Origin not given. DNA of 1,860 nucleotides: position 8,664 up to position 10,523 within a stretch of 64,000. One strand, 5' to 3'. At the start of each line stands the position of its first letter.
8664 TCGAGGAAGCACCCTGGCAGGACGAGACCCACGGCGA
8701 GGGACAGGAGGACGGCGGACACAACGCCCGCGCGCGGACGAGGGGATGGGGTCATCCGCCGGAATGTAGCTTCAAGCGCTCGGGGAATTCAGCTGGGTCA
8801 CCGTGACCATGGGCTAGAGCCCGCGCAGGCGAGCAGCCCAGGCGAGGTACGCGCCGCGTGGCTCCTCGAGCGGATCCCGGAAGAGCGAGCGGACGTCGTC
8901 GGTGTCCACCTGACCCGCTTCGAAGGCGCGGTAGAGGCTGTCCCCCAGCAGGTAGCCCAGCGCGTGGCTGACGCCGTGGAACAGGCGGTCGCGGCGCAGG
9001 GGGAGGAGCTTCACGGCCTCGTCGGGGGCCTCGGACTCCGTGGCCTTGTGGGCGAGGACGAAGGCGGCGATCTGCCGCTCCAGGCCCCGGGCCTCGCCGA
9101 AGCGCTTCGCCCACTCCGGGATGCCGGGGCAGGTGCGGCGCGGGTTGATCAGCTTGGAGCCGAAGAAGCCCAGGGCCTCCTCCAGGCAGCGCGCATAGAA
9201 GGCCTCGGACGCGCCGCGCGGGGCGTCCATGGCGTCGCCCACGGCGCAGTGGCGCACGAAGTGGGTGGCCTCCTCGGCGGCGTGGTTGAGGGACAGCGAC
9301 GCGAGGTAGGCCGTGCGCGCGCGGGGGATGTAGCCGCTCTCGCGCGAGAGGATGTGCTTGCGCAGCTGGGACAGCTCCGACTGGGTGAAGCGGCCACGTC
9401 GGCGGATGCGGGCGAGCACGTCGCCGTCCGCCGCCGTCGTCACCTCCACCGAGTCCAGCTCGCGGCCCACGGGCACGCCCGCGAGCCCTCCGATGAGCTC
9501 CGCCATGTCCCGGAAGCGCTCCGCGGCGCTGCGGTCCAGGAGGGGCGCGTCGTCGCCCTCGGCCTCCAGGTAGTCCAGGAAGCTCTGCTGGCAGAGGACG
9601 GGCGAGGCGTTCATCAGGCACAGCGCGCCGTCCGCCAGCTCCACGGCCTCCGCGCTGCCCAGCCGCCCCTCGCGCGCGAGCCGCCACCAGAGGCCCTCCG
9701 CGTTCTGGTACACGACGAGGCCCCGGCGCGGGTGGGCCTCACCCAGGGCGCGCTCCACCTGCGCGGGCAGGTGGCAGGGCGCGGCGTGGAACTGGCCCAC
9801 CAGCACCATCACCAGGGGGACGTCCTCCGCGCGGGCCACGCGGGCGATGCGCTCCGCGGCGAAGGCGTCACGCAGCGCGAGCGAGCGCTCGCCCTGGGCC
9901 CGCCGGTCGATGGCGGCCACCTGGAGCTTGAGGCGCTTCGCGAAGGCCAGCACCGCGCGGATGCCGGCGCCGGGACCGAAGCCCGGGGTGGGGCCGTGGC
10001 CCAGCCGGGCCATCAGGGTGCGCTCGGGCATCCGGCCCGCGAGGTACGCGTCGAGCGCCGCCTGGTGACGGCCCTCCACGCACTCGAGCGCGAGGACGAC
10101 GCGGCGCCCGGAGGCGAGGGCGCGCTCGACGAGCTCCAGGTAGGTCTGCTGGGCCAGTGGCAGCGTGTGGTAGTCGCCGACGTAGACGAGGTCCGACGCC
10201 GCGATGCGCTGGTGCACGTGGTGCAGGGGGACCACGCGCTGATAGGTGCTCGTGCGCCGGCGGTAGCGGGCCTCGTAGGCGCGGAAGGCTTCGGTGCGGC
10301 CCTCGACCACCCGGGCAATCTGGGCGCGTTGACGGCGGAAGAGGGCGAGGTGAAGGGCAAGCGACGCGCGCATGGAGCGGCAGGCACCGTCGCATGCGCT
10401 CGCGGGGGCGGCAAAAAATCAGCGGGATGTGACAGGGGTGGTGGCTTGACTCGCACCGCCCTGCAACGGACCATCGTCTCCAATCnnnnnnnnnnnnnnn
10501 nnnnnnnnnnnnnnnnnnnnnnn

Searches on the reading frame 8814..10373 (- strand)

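Call 77: search_protein_families(library=pfam, proteins=[window:8814-10373:-], max_evalue=0.01)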
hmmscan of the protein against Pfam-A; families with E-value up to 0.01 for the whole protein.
window:8814-10373:- (519 aa): 1 family
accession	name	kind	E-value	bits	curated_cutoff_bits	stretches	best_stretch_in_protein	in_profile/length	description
PF04187.18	Cofac_haem_bdg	-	6.6e-14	52.8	27.7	1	55-156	3-104/213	Haem-binding uptake, Tiki superfamily, ChaN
